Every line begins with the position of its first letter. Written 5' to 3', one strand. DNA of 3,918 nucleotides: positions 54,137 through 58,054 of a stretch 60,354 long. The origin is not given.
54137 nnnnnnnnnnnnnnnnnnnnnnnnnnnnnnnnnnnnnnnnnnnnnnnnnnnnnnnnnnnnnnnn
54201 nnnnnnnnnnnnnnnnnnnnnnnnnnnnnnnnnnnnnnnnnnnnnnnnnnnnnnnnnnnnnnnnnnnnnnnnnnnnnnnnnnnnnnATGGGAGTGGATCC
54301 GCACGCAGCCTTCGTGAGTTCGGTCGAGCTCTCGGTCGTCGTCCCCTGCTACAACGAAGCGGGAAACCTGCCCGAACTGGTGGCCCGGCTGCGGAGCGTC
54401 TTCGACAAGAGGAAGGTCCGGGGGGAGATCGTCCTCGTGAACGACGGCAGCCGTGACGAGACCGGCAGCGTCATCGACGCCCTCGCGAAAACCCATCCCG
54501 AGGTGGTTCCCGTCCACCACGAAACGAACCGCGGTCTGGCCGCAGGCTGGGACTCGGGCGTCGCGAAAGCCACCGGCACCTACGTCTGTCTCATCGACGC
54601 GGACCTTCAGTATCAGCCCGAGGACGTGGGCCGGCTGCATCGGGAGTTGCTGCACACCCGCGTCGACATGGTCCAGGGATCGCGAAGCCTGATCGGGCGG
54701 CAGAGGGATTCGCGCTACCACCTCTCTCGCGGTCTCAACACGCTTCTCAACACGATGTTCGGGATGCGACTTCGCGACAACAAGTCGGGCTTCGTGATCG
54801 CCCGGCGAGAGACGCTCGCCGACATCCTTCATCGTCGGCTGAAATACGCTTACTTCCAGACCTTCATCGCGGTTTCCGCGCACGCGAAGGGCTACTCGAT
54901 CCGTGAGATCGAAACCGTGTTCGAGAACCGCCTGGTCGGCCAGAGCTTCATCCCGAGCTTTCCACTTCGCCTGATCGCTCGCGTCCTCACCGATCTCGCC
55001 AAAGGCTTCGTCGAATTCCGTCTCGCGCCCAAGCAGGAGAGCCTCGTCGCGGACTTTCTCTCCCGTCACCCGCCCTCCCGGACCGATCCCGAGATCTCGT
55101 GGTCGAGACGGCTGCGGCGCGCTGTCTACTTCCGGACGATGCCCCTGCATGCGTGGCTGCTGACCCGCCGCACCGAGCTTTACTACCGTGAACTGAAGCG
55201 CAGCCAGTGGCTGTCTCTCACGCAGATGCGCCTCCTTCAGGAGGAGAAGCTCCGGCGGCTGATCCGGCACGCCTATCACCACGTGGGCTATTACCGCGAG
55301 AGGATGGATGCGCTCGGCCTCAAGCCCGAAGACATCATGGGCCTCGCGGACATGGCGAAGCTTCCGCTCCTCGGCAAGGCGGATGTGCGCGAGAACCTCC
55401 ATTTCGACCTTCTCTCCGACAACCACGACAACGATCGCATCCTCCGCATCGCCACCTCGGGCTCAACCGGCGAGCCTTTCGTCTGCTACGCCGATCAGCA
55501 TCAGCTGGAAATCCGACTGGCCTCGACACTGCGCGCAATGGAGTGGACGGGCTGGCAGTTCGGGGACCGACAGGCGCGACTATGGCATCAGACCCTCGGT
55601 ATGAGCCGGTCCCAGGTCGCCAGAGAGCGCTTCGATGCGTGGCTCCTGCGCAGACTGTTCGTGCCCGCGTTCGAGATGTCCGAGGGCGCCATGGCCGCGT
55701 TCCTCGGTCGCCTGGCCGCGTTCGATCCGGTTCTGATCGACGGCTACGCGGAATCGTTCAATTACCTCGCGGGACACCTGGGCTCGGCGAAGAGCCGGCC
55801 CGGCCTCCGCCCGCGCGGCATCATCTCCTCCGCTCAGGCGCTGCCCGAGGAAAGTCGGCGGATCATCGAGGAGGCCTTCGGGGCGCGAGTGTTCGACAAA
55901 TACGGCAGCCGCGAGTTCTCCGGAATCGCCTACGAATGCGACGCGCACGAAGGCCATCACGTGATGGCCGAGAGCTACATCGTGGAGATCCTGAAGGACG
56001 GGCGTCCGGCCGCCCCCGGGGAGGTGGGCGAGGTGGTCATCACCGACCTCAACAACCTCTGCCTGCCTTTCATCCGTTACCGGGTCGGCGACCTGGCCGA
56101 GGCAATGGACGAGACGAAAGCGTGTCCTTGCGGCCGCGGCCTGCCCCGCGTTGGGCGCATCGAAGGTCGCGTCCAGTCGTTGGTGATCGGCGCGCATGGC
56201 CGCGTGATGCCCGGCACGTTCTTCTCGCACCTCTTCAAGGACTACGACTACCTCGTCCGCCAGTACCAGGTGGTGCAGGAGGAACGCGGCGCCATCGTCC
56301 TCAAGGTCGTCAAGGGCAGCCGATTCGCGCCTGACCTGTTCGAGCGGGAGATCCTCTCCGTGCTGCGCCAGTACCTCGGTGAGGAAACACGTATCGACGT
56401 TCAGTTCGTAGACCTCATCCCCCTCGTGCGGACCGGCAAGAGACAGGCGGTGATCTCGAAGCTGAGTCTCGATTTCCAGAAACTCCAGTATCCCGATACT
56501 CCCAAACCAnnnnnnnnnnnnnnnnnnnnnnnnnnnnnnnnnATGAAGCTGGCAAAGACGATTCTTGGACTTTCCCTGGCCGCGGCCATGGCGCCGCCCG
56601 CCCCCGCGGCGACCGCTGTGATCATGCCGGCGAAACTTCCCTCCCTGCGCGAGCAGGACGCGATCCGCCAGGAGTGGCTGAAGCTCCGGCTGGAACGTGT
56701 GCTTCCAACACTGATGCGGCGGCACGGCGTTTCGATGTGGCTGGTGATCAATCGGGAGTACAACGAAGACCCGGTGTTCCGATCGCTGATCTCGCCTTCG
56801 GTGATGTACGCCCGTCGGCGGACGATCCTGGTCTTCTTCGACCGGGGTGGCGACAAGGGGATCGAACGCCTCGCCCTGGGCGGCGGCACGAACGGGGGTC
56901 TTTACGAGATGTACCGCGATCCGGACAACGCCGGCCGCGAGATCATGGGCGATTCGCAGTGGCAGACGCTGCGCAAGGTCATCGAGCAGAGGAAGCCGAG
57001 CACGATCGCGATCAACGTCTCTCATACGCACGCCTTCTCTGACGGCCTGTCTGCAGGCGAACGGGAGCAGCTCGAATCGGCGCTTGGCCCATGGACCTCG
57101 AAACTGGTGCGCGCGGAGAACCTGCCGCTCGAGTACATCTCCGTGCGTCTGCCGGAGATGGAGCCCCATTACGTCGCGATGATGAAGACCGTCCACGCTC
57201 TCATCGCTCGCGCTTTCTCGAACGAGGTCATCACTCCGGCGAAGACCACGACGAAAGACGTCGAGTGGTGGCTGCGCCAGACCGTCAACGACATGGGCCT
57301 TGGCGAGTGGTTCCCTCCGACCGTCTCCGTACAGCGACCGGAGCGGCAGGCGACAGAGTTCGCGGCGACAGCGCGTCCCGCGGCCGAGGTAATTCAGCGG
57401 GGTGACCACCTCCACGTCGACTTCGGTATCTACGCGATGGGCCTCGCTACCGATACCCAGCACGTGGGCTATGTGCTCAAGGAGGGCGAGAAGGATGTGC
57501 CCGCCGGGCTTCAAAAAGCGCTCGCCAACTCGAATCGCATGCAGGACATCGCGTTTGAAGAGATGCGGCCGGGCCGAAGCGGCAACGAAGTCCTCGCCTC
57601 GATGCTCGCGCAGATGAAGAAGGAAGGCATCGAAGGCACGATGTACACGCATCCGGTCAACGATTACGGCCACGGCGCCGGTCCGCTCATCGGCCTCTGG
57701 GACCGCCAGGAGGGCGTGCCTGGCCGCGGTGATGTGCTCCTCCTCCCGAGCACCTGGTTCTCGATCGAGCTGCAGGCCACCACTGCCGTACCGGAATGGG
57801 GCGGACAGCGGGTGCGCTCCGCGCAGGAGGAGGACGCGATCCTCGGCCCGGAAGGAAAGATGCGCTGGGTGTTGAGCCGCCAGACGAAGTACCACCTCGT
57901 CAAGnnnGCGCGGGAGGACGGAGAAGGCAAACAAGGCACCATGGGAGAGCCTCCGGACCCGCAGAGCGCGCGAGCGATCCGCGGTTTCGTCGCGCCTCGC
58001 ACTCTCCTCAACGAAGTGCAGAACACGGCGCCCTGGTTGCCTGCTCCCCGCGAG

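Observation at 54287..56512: Single polypeptide fusing a DPM1/ArnC-like GT2 to a CapK/PaaK-like adenylating enzyme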

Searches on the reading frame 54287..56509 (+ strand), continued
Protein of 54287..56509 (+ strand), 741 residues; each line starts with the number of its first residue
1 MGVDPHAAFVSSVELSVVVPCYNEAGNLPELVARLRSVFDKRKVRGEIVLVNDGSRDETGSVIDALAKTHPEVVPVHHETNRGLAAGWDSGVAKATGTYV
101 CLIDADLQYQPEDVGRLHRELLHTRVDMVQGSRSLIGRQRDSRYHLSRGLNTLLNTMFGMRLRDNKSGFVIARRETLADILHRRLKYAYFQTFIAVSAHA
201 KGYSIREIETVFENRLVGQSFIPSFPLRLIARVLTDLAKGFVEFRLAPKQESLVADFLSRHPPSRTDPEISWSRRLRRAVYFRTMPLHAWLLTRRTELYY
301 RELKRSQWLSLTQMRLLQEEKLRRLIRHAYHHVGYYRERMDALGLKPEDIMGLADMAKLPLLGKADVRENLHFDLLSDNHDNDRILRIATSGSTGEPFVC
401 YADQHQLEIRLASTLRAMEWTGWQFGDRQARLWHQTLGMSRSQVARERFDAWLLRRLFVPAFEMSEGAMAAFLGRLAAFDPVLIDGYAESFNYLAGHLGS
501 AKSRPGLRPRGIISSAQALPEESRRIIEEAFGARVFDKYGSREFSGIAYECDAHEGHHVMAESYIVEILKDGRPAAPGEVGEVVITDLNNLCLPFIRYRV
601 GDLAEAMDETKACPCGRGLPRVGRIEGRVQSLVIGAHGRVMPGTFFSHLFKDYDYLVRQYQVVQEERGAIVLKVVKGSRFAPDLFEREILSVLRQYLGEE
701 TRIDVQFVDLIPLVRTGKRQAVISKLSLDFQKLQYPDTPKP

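Call 23: find_encoding_contigs(protein=P0060, flank=8000, max_places=1)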
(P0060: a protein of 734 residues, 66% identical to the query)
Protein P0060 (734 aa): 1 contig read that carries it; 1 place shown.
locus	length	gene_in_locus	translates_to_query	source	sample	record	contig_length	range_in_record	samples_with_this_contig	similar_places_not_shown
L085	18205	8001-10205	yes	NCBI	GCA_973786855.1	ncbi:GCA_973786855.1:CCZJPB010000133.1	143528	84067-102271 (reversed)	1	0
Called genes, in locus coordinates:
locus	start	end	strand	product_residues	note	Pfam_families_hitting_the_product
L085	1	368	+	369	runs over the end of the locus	PF03102:NeuB, PF08666:SAF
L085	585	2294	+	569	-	PF02348:CTP_transf_3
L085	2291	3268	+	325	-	PF01073:3Beta_HSD, PF01370:Epimerase, PF02719:Polysacc_synt_2, PF04321:RmlD_sub_bind (weak), PF16363:GDP_Man_Dehyd, PF07993:NAD_binding_4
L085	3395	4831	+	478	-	PF01943:Polysacc_synt, PF13440:Polysacc_synt_3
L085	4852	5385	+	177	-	PF00080:Sod_Cu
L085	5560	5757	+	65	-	-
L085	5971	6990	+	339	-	-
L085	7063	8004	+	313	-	PF01073:3Beta_HSD, PF01370:Epimerase, PF02719:Polysacc_synt_2, PF04321:RmlD_sub_bind, PF05368:NmrA (weak), PF16363:GDP_Man_Dehyd, PF13460:NAD_binding_10, PF07993:NAD_binding_4 (weak)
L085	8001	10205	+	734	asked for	PF00535:Glycos_transf_2, PF00501:AMP-binding (faint), PF27533:CapK_C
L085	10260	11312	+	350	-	PF13527:Acetyltransf_9 (weak), PF00583:Acetyltransf_1 (faint)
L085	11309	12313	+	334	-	-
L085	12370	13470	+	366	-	PF13439:Glyco_transf_4, PF20706:GT4-conflict, PF00534:Glycos_transf_1, PF13692:Glyco_trans_1_4, PF13524:Glyco_trans_1_2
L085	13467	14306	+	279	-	PF01209:Ubie_methyltran, PF02353:CMAS (weak), PF13489:Methyltransf_23, PF08003:Methyltransf_9 (weak), PF08241:Methyltransf_11, PF08242:Methyltransf_12, PF13649:Methyltransf_25, PF13847:Methyltransf_31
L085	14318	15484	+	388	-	PF13579:Glyco_trans_4_4, PF13439:Glyco_transf_4, PF00534:Glycos_transf_1, PF13692:Glyco_trans_1_4, PF13524:Glyco_trans_1_2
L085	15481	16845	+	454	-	-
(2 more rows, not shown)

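Call 24: find_encoding_contigs(protein=P0076, flank=8000, max_places=1)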
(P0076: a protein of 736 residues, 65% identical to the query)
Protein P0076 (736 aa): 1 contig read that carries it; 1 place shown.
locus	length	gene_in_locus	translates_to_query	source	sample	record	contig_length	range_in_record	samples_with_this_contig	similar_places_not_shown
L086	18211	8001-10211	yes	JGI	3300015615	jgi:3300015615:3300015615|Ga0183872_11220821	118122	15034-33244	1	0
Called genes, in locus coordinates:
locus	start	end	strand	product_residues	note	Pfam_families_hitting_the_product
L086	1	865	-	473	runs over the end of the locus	PF00512:HisKA, PF02518:HATPase_c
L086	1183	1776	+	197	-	PF03551:PadR, PF10400:Vir_act_alpha_C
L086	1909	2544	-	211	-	PF00578:AhpC-TSA, PF08534:Redoxin, PF10417:1-cysPrx_C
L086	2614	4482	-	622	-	PF00884:Sulfatase, PF01663:Phosphodiest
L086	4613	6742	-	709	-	PF13088:BNR_2 (weak), PF22847:Glyco_hydro_43_rel (faint), PF21471:Reelin_subrepeat-B (faint), PF02012:BNR (faint), PF13088:BNR_2 (weak)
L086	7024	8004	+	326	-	PF01073:3Beta_HSD, PF01370:Epimerase, PF02719:Polysacc_synt_2, PF04321:RmlD_sub_bind, PF16363:GDP_Man_Dehyd, PF13460:NAD_binding_10, PF07993:NAD_binding_4 (weak)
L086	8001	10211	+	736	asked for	PF00535:Glycos_transf_2, PF27533:CapK_C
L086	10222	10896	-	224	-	PF05401:NodS, PF13489:Methyltransf_23, PF08241:Methyltransf_11, PF08242:Methyltransf_12, PF13649:Methyltransf_25, PF13847:Methyltransf_31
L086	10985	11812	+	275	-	PF00378:ECH_1, PF16113:ECH_2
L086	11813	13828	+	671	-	PF00535:Glycos_transf_2 (faint)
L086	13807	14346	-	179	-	-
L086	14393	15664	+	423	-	-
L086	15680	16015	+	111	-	-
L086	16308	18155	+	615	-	-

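Call 39: predict_structure(alignment_id=A1)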
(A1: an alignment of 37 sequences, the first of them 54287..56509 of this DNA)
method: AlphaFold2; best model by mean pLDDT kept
length: 741 residues; sequences in the alignment: 37
mean_pLDDT: 85.4   pTM: 0.82
mean pLDDT of the five models: 85.4, 83.8, 81.8, 79.9, 79.1
residues with pLDDT >= 90: 352; 70-90: 309; 50-70: 54; < 50: 26
segments of 3 or more residues with pLDDT < 50: 1-11, 729-741
pLDDT, mean of each block of 10 residues (from residue 1): 33 89 93 97 95 93 96 96 90 94 92 95 90 83 86 92 91 91 88 91 88 73 73 92 79 84 89 92 90 90 93 94 92 92 94 93 85 80 83 75 89 91 88 69 87 85 68 84 79 76 63 79 85 87 80 90 95 93 93 91 89 90 77 81 83 88 91 93 93 89 94 68 70 33 41
secondary structure, 60 per line:
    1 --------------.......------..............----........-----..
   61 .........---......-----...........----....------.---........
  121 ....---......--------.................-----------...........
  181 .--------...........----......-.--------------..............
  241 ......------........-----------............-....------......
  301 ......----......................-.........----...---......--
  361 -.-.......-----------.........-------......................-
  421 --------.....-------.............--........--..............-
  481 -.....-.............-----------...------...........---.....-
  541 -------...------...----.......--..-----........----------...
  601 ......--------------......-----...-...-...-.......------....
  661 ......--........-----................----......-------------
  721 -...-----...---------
elements in order (helices of 4 or more, strands of 3 or more residues): E15-21 H28-41 E46-53 H59-69 E73-78 H84-94 E99-102 H113-124 E128-133 H142-158 E170-173 H174-181 H190-200 E205-210 H227-246 H253-260 H272-283 H285-288 H295-306 H311-332 H334-342 H353-358 H364-370 E385-390 E398-403 H404-419 E429-433 H441-453 E456-460 H466-479 E482-486 H488-500 E512-514 H521-531 E535-539 E548-550 E557-559 E564-570 E580-587 E598-606 E621-626 E632-634 E640-642 H644-650 E657-666 E669-676 H682-697 E702-707 E722-724

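Call 43: fold_search(model_id=the predicted structure, library=pdb)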
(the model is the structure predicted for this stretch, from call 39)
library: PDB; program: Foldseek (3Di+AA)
matches with E <= 10: 1654; with E <= 0.001: 518
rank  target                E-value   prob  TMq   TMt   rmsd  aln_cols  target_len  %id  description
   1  4rvn_B                6.4e-28  1.00  0.38  0.64  13.5       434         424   24  Crystal structure of a Putative Acyl-CoA ligase (BT_0428) from Bacteroides thetaiotaomicron VPI-5482 at 2.20 A resolut (released 2015-01-21)
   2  4r1m_A                2.0e-27  1.00  0.41  0.66   7.6       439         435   24  Crystal structure of a Putative Acyl-CoA ligase (BT_0428) from Bacteroides thetaiotaomicron VPI-5482 at 2.48 A resolut (released 2014-08-27)
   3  4r1m_B                2.2e-27  1.00  0.38  0.63  13.5       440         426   24  Crystal structure of a Putative Acyl-CoA ligase (BT_0428) from Bacteroides thetaiotaomicron VPI-5482 at 2.48 A resolut (released 2014-08-27)
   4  4rvn_D                2.5e-27  1.00  0.38  0.63  13.7       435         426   23  Crystal structure of a Putative Acyl-CoA ligase (BT_0428) from Bacteroides thetaiotaomicron VPI-5482 at 2.20 A resolut (released 2015-01-21)
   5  4r1l_B                3.0e-27  1.00  0.38  0.64  13.6       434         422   24  Crystal structure of a Putative Acyl-CoA ligase (BT_0428) from Bacteroides thetaiotaomicron VPI-5482 at 2.42 A resolut (released 2014-08-27)
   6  4r1m_C                4.2e-27  1.00  0.42  0.67   7.5       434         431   24  Crystal structure of a Putative Acyl-CoA ligase (BT_0428) from Bacteroides thetaiotaomicron VPI-5482 at 2.48 A resolut (released 2014-08-27)
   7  4r1m_D                5.0e-27  1.00  0.38  0.63  13.5       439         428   23  Crystal structure of a Putative Acyl-CoA ligase (BT_0428) from Bacteroides thetaiotaomicron VPI-5482 at 2.48 A resolut (released 2014-08-27)
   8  4rvo_B                5.9e-27  1.00  0.38  0.63  13.4       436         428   24  Crystal structure of a Putative Acyl-CoA ligase (BT_0428) from Bacteroides thetaiotaomicron VPI-5482 at 2.41 A resolut (released 2014-12-31)
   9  4r1l_D                6.3e-27  1.00  0.38  0.63  13.5       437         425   23  Crystal structure of a Putative Acyl-CoA ligase (BT_0428) from Bacteroides thetaiotaomicron VPI-5482 at 2.42 A resolut (released 2014-08-27)
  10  4r1l_C                8.3e-27  1.00  0.41  0.66   8.0       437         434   25  Crystal structure of a Putative Acyl-CoA ligase (BT_0428) from Bacteroides thetaiotaomicron VPI-5482 at 2.42 A resolut (released 2014-08-27)
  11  4rvo_D                8.8e-27  1.00  0.38  0.63  13.5       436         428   24  Crystal structure of a Putative Acyl-CoA ligase (BT_0428) from Bacteroides thetaiotaomicron VPI-5482 at 2.41 A resolut (released 2014-12-31)
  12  2y4o_B                1.2e-26  1.00  0.41  0.65   7.6       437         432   25  Crystal Structure of PaaK2 in complex with phenylacetyl adenylate (released 2011-03-09)
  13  2y27_A                1.9e-26  1.00  0.38  0.63  13.2       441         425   24  crystal structure of PaaK1 in complex with ATP from Burkholderia cenocepacia (released 2011-05-04)
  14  4r1l_A                2.9e-26  1.00  0.41  0.66   7.6       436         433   23  Crystal structure of a Putative Acyl-CoA ligase (BT_0428) from Bacteroides thetaiotaomicron VPI-5482 at 2.42 A resolut (released 2014-08-27)
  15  2y27_B                3.5e-26  1.00  0.38  0.63  13.2       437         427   24  crystal structure of PaaK1 in complex with ATP from Burkholderia cenocepacia (released 2011-05-04)
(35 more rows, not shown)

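Call 64: search_protein_families(library=pfam, alignment_id=A3, max_evalue=0.001)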
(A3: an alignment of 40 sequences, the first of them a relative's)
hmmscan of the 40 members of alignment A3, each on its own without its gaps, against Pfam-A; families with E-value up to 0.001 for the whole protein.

A. member 1, L007:9226-11169:+ (648 aa): 0 families

B. families by the number of members that match (of 40 scanned): 20 families
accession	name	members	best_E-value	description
PF13231.12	PMT_2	7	4.9e-09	Dolichyl-phosphate-mannose-protein mannosyltransferase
PF20604.3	DUF6798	2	6.5e-21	Domain of unknown function (DUF6798)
PF09594.16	GT87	2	1.2e-19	Glycosyltransferase family 87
PF09586.16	YfhO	2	3.8e-17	Bacterial membrane protein YfhO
PF07690.21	MFS_1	2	2.7e-15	Major Facilitator Superfamily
PF03219.20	TLC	2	1.6e-09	TLC ATP/ADP transporter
PF03169.20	OPT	1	2.9e-90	OPT oligopeptide transporter protein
PF01032.23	FecCD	1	2.9e-79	FecCD transport family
PF00654.25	Voltage_CLC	1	3.3e-77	Voltage gated chloride channel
PF00484.24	Pro_CA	1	6.2e-36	Carbonic anhydrase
PF00916.26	Sulfate_transp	1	3.1e-33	Sulfate permease family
PF00884.28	Sulfatase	1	3.1e-29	Sulfatase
PF00571.33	CBS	1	5.3e-20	CBS domain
PF00344.25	SecY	1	7.4e-14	SecY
PF16347.10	SGSH_C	1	3.1e-11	N-sulphoglucosamine sulphohydrolase, C-terminal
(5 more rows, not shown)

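Call 73: find_encoding_contigs(protein=P0045, flank=7000, max_places=1)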
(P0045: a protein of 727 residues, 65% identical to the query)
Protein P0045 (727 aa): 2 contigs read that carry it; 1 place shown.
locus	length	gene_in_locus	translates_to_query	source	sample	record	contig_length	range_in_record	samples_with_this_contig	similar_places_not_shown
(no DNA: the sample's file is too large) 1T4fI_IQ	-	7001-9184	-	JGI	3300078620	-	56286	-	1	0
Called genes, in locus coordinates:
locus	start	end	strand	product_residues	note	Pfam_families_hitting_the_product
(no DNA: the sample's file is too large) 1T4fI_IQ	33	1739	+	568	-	PF02348:CTP_transf_3, PF12804:NTP_transf_3 (weak)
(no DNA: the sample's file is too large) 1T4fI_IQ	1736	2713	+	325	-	PF01073:3Beta_HSD, PF01370:Epimerase, PF02719:Polysacc_synt_2, PF04321:RmlD_sub_bind, PF16363:GDP_Man_Dehyd, PF07993:NAD_binding_4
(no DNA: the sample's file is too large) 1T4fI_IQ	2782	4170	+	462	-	PF01943:Polysacc_synt, PF13440:Polysacc_synt_3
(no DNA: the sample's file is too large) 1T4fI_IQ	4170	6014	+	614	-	-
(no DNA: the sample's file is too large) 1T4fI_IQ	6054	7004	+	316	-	PF01073:3Beta_HSD, PF01370:Epimerase, PF02719:Polysacc_synt_2, PF04321:RmlD_sub_bind, PF16363:GDP_Man_Dehyd, PF13460:NAD_binding_10, PF07993:NAD_binding_4 (weak)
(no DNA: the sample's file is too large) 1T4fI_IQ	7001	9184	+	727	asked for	PF00535:Glycos_transf_2, PF27533:CapK_C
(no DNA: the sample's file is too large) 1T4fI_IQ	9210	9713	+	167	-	PF00080:Sod_Cu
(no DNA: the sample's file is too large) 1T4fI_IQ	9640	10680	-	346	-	-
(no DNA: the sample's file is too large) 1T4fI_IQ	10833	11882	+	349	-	PF13527:Acetyltransf_9 (weak)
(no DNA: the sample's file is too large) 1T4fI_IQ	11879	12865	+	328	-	-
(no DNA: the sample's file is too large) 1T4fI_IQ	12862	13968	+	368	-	PF13439:Glyco_transf_4, PF13579:Glyco_trans_4_4, PF20706:GT4-conflict (weak), PF00534:Glycos_transf_1, PF13692:Glyco_trans_1_4, PF13524:Glyco_trans_1_2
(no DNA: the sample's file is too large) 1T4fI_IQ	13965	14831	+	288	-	PF03141:Methyltransf_29 (weak), PF01209:Ubie_methyltran, PF13489:Methyltransf_23, PF08241:Methyltransf_11, PF08242:Methyltransf_12, PF13649:Methyltransf_25, PF13847:Methyltransf_31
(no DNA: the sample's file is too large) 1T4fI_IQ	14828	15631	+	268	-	?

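Call 74: find_encoding_contigs(protein=P0080, flank=7000, max_places=1)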
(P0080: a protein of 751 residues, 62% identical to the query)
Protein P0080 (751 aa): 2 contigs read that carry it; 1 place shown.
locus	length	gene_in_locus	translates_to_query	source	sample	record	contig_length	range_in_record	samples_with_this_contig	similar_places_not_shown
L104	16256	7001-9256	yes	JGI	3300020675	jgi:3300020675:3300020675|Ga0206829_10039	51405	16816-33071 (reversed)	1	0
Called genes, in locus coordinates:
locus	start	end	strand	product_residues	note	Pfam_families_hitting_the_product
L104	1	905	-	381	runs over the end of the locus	PF13458:Peripla_BP_6, PF01094:ANF_receptor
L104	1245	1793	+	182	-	PF03162:Y_phosphatase2, PF13350:Y_phosphatase3, PF22741:PTP-NADK, PF22784:PTP-SAK, PF00782:DSPc, PF22785:Tc-R-P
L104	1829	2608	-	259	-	PF00528:BPD_transp_1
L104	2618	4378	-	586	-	PF01571:GCV_T, PF08669:GCV_T_C, PF13428:TPR_14 (faint), PF21033:RMD1-3 (faint), PF00515:TPR_1 (faint), PF07719:TPR_2 (faint), PF13174:TPR_6 (faint), PF13176:TPR_7 (faint), +6 more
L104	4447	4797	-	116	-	PF01521:Fe-S_biosyn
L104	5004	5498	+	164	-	PF13404:HTH_AsnC-type (weak), PF01037:AsnC_trans_reg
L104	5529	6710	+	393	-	PF00155:Aminotran_1_2, PF01041:DegT_DnrJ_EryC1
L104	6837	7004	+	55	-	-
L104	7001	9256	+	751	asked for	PF00535:Glycos_transf_2, PF13641:Glyco_tranf_2_3 (weak), PF27533:CapK_C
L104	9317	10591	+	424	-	PF09594:GT87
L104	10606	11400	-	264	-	PF06182:ABC2_membrane_6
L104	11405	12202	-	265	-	-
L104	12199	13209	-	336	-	PF00005:ABC_tran, PF13304:AAA_21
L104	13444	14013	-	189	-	-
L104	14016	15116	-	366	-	-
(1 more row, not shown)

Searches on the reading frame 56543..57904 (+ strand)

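Call 3: search_protein_families(library=pfam, proteins=[window:56543-57904:+], max_evalue=0.01)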
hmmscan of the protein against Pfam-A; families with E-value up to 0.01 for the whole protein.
window:56543-57904:+ (454 aa): 1 family
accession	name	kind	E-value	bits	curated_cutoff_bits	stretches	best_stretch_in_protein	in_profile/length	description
PF00557.29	Peptidase_M24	-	3e-13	50.4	23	1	213-424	2-200/208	Metallopeptidase family M24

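Call 4: search_protein_families(library=ncbifam, proteins=[window:56543-57904:+], max_evalue=0.01)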
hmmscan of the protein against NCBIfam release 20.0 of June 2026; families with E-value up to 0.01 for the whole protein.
window:56543-57904:+ (454 aa): 1 family
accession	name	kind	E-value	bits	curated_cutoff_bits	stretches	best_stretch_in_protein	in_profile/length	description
TIGR00500.1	met_pdase_I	equivalog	0.0066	16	171.35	1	279-364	79-159/247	type I methionyl aminopeptidase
